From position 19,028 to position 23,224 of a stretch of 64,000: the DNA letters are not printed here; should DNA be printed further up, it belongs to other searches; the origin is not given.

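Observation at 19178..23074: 1298-aa AfsR-like regulator carrying DNA-binding domains at both ends (N-terminal SARP/BTAD and C-terminal DeoR-like HTH)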

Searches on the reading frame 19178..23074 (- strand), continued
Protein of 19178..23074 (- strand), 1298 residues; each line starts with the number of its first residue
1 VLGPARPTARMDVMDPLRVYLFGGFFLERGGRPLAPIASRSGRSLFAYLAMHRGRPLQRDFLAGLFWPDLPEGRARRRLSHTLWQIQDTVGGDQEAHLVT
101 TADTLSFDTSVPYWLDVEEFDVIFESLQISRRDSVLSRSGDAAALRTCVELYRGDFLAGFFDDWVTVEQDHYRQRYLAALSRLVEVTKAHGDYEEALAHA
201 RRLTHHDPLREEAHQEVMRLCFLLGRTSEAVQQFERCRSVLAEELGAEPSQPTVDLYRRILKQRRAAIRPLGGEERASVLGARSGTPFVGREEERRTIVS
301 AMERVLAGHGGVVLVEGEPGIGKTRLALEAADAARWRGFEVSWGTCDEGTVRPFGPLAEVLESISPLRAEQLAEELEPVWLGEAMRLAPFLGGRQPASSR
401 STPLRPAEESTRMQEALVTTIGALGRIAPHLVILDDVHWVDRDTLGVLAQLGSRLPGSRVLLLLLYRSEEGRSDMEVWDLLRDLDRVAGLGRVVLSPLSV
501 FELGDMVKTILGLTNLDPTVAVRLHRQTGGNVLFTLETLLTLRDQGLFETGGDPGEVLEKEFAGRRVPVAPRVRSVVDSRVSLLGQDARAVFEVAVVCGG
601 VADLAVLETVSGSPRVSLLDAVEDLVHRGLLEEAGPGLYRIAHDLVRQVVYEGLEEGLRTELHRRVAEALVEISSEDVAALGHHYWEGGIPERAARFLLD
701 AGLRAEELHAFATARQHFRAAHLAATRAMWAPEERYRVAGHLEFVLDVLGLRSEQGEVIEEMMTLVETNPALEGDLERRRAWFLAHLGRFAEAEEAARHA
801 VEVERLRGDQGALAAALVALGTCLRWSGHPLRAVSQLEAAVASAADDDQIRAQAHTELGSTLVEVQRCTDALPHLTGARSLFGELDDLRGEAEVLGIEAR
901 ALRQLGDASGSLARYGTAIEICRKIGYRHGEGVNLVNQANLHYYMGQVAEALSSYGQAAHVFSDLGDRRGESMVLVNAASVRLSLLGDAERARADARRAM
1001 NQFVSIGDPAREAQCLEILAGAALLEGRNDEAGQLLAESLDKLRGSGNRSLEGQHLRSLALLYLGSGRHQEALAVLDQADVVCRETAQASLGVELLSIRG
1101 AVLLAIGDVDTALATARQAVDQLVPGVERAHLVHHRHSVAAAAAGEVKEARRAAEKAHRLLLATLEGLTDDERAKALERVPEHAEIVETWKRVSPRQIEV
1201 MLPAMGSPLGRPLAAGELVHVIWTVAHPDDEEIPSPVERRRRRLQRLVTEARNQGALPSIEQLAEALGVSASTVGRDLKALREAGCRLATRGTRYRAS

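Call 12: find_encoding_contigs(protein=P0006, flank=8000, max_places=2)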
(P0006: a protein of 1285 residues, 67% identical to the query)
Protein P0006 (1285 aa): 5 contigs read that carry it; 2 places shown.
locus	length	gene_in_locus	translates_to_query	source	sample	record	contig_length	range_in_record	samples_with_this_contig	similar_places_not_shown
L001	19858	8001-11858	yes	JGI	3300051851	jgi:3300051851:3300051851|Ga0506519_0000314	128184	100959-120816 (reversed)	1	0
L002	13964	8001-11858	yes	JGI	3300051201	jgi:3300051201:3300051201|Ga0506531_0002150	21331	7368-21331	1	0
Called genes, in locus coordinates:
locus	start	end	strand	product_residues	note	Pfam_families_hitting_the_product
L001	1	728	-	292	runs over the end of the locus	PF00005:ABC_tran, PF13304:AAA_21 (faint)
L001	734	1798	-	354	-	PF02653:BPD_transp_2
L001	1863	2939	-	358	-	PF00532:Peripla_BP_1 (weak), PF13407:Peripla_BP_4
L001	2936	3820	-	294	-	PF01261:AP_endonuc_2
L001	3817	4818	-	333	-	PF01408:GFO_IDH_MocA, PF02894:GFO_IDH_MocA_C, PF22725:GFO_IDH_MocA_C3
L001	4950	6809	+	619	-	PF02776:TPP_enzyme_N, PF00205:TPP_enzyme_M, PF02775:TPP_enzyme_C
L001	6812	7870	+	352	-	PF00356:LacI, PF00532:Peripla_BP_1, PF13407:Peripla_BP_4, PF13377:Peripla_BP_3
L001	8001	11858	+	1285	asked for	PF03704:BTAD, PF07719:TPR_2 (faint), PF13374:TPR_10 (faint), PF14938:SNAP (faint), PF13191:AAA_16, PF13424:TPR_12, PF08220:HTH_DeoR (faint), PF08279:HTH_11 (weak)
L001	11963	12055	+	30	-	-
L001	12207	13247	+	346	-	PF00512:HisKA, PF02518:HATPase_c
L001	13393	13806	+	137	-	PF08570:DUF1761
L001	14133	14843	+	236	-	PF03372:Exo_endo_phos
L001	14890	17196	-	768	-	PF02190:LON_substr_bdg, PF13191:AAA_16 (faint), PF00004:AAA, PF07728:AAA_5, PF22667:Lon_lid, PF05362:Lon_C, PF13541:ChlI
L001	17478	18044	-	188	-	PF01872:RibD_C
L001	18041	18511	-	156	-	PF08327:AHSA1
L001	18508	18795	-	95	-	PF01022:HTH_5 (weak), PF12802:MarR_2 (faint), PF12840:HTH_20 (weak)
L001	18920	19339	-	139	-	PF10604:Polyketide_cyc2 (weak)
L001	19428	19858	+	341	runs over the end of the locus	PF00296:Bac_luciferase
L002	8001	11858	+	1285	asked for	PF03704:BTAD, PF07719:TPR_2 (faint), PF13374:TPR_10 (faint), PF14938:SNAP (faint), PF13191:AAA_16, PF13424:TPR_12, PF08220:HTH_DeoR (faint), PF08279:HTH_11 (weak)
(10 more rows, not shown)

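Call 13: find_encoding_contigs(protein=P0083, flank=8000, max_places=2)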
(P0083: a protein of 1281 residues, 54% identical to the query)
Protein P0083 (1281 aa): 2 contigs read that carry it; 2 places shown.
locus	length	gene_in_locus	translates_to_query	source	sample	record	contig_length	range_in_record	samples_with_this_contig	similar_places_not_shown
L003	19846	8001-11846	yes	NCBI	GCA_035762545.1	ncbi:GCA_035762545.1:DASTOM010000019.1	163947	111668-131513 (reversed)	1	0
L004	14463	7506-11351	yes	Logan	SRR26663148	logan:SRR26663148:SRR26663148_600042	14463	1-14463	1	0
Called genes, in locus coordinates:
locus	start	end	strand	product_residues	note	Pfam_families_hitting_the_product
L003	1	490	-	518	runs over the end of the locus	PF00682:HMGL-like, PF22617:HCS_D2, PF08502:LeuA_dimer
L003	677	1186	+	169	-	PF01613:Flavin_Reduct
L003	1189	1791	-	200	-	-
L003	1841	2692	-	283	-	PF08450:SGL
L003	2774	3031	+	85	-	-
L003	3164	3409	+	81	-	PF11238:DUF3039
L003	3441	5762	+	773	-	PF01315:Ald_Xan_dh_C, PF02738:MoCoBD_1, PF20256:MoCoBD_2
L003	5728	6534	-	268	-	PF00106:adh_short, PF08659:KR, PF23441:SDR (weak), PF13561:adh_short_C2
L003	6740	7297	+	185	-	PF01553:Acyltransferase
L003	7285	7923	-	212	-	PF00106:adh_short, PF01370:Epimerase, PF13561:adh_short_C2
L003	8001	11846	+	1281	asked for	PF03704:BTAD, PF13191:AAA_16, PF09976:TPR_21 (faint), PF13424:TPR_12 (weak), PF14938:SNAP (weak), PF07900:DUF1670 (weak), PF08220:HTH_DeoR (weak), PF08279:HTH_11 (weak)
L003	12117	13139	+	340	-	PF00512:HisKA, PF02518:HATPase_c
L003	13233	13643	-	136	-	PF01042:Ribonuc_L-PSP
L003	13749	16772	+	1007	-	PF00211:Guanylate_cyc, PF00931:NB-ARC (weak), PF13401:AAA_22 (weak)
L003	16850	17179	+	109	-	-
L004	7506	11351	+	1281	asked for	PF03704:BTAD, PF13191:AAA_16, PF09976:TPR_21 (faint), PF13424:TPR_12 (weak), PF14938:SNAP (weak), PF07900:DUF1670 (weak), PF08220:HTH_DeoR (weak), PF08279:HTH_11 (weak)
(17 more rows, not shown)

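Call 21: find_encoding_contigs(protein=P0001, flank=8000, max_places=2)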
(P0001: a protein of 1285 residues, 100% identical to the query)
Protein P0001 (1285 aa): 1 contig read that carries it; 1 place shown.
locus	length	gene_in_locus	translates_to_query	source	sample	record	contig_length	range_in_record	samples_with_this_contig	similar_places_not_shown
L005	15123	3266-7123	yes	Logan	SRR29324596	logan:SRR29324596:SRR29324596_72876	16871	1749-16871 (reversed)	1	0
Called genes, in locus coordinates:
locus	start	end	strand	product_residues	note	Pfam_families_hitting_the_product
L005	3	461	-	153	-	?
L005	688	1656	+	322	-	PF08240:ADH_N, PF00107:ADH_zinc_N, PF13602:ADH_zinc_N_2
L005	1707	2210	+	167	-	PF00378:ECH_1, PF16113:ECH_2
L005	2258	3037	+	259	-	PF00561:Abhydrolase_1, PF12146:Hydrolase_4, PF12697:Abhydrolase_6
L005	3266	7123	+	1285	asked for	PF03704:BTAD, PF13424:TPR_12 (faint), PF00515:TPR_1 (faint), PF07719:TPR_2 (faint), PF13181:TPR_8 (faint), PF13191:AAA_16, PF07900:DUF1670, PF08279:HTH_11 (weak), +1 more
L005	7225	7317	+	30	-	-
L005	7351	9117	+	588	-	PF00512:HisKA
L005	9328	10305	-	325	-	PF00248:Aldo_ket_red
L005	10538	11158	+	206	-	PF04542:Sigma70_r2, PF08281:Sigma70_r4_2, PF04545:Sigma70_r4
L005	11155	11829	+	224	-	-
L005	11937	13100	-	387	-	-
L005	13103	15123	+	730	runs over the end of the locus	PF00999:Na_H_Exchanger, PF00582:Usp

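Call 22: find_related_loci(query=A1, collection=genome_contigs, flank=6000)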
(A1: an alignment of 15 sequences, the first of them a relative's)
Query A1 (1285 aa) in genome_contigs; peptide patterns used: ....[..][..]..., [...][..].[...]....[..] (x = any residue, [..] = any of these).
422 stretches matched a pattern; 151 encode a relative of the query (tblastn E <= 1e-3); the best 80 are kept; 80 distinct loci.
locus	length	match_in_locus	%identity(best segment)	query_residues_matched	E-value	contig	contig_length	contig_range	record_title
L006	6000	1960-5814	66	1-1285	0e+0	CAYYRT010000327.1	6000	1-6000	MAG TPA_asm: uncultured Acidimicrobiaceae bacterium isolate binchicken_co31_95 genome assembly, contig: k141_1911726, wh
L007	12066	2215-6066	64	1-1285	0e+0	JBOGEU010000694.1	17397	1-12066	MAG: Acidimicrobiia bacterium isolate M3-S_maxbin2.bin.379 k127_401965, whole genome shotgun sequence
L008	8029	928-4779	61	1-1285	0e+0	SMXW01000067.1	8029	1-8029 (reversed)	MAG: Acidobacteria bacterium isolate N075bin71 k141_651722, whole genome shotgun sequence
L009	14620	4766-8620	66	1-1285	0e+0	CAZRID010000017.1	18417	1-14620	MAG TPA_asm: uncultured Acidimicrobiaceae bacterium isolate SRP136066_co1_206 genome assembly, contig: NODE_3006_length_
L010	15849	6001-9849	58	1-1285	0e+0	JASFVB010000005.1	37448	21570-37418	MAG: Acidimicrobiia bacterium isolate D1105M12metaG_Bin_69 D1105M12metaG_FD_scaffold_30_c1, whole genome shotgun sequenc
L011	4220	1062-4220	64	1-1056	0e+0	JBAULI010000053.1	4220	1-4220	MAG: Acidimicrobiia bacterium isolate MFD09314_ilm_asm_bin41 k127_58100, whole genome shotgun sequence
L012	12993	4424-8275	58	1-1285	0e+0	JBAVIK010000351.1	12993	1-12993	MAG: Acidimicrobiia bacterium isolate MFD02594_ilm_asm_bin11 k127_144296, whole genome shotgun sequence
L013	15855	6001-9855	64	1-1285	0e+0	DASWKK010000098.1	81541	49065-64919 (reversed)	MAG TPA_asm: Acidimicrobiia bacterium isolate SMAG_U2920 k141_3409179, whole genome shotgun sequence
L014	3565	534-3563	62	1-1013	0e+0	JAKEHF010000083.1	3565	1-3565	MAG: Actinomycetota bacterium isolate PMV_6.36 PMV_6.36.k101_316072, whole genome shotgun sequence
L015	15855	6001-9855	66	1-1285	0e+0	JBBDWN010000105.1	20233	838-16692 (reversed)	MAG: Acidimicrobiia bacterium isolate LejiaD_65_18 Lejia_D_4288_length_20233_cov_10, whole genome shotgun sequence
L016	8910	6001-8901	63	1-969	0e+0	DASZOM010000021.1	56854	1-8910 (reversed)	MAG TPA_asm: Acidimicrobiia bacterium isolate SMAG_U5945 k141_2331440, whole genome shotgun sequence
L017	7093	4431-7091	67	1-887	0e+0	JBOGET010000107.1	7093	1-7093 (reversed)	MAG: Acidimicrobiia bacterium isolate M3-S_metabat2.bin.293 k127_92784, whole genome shotgun sequence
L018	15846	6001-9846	57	1-1285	0e+0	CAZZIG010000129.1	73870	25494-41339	MAG TPA_asm: uncultured Acidimicrobiaceae bacterium isolate binchicken_co31_359 genome assembly, contig: k141_2817104, w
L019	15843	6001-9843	54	1-1285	0e+0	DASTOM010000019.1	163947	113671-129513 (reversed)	MAG TPA_asm: Acidimicrobiia bacterium isolate SMAG_U2170 k141_559314, whole genome shotgun sequence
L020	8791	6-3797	62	21-1285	0e+0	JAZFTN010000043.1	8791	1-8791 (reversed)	MAG: Acidimicrobiia bacterium isolate BS2bin.34 BS2bin.34_43, whole genome shotgun sequence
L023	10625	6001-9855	64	1-1285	0e+0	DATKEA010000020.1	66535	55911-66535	MAG TPA_asm: Acidimicrobiia bacterium isolate SMAG_U14487 k141_532938, whole genome shotgun sequence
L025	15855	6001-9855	67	1-1285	0e+0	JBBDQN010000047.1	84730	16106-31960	MAG: Acidimicrobiia bacterium isolate LejiaC_62_17 Lejia_C_647_length_84730_cov_10, whole genome shotgun sequence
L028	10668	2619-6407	44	1-1279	0e+0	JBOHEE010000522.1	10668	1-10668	MAG: Nitriliruptorales bacterium isolate M3-S_metabat2.bin.25_sub k127_2982006, whole genome shotgun sequence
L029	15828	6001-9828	39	1-1284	0e+0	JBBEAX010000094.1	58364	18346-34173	MAG: Acidimicrobiia bacterium isolate LejiaF_67_42 Lejia_F_796_length_58364_cov_26, whole genome shotgun sequence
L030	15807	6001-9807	43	4-1281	0e+0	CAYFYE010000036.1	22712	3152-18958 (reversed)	MAG TPA_asm: uncultured Acidimicrobiia bacterium isolate ERP108616_co2_12 genome assembly, contig: NODE_3208_length_2271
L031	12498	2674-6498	42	1-1281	0e+0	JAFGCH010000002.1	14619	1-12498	MAG: Acidimicrobiia bacterium isolate Zod_Metabat.1092 k87_35902, whole genome shotgun sequence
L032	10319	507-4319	42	4-1281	0e+0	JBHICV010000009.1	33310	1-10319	MAG: Acidimicrobiia bacterium isolate Bea_3_bin.44 NODE_86_length_33310_cov_7.062547, whole genome shotgun sequence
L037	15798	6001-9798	43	3-1281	0e+0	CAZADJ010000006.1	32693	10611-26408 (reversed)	MAG TPA_asm: uncultured Actinomycetota bacterium isolate SRP284430_co1_153 genome assembly, contig: NODE_614_length_3269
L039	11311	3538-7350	39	1-1281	0e+0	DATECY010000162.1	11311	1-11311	MAG TPA_asm: Acidimicrobiia bacterium isolate SMAG_U8284 k141_1131086, whole genome shotgun sequence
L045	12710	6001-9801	40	4-1279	0e+0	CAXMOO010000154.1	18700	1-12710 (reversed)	MAG: uncultured Gammaproteobacteria bacterium isolate 07C-BC-St04_bin.27.orig genome assembly, contig: k141_2380254, who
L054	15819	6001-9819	37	1-1280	0e+0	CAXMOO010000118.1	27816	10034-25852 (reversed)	MAG: uncultured Gammaproteobacteria bacterium isolate 07C-BC-St04_bin.27.orig genome assembly, contig: k141_351480, whol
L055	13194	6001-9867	46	1-1283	0e+0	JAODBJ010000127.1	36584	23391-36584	MAG: Actinomycetes bacterium isolate RYN_51 scaffold_1257833, whole genome shotgun sequence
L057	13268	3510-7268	39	1-1277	0e+0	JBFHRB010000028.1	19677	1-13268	MAG: Nitriliruptorales bacterium isolate Mix_sand08.2021.06.Z.26 k141_2759446_length_19677_cov_11.3451, whole genome sho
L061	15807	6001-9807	39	1-1281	0e+0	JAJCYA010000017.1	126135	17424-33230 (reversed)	MAG: Acidimicrobiia bacterium isolate OFTM344 OFTM344_16, whole genome shotgun sequence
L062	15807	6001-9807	39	4-1285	0e+0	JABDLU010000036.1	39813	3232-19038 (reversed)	MAG: Acidimicrobiia bacterium isolate SS_bin_83 k127_3724107, whole genome shotgun sequence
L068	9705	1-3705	38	33-1281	0e+0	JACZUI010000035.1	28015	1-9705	MAG: Acidobacteria bacterium isolate B15T1B8 B15T1B8_NODE2561, whole genome shotgun sequence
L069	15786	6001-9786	39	2-1280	0e+0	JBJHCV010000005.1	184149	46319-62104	MAG: Nitriliruptoraceae bacterium isolate SF2967_J5348.maxbin.029 NODE_76_length_184149_cov_3.398952, whole genome shotg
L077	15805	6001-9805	46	1-1281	0e+0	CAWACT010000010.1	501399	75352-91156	MAG: uncultured Actinomycetes bacterium isolate MFD00962.bin.2.16 genome assembly, contig: contig_31670, whole genome sh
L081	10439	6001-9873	35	1-1285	0e+0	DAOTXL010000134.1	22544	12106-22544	MAG TPA_asm: Anaerolineae bacterium isolate H21_249 k133_2628948, whole genome shotgun sequence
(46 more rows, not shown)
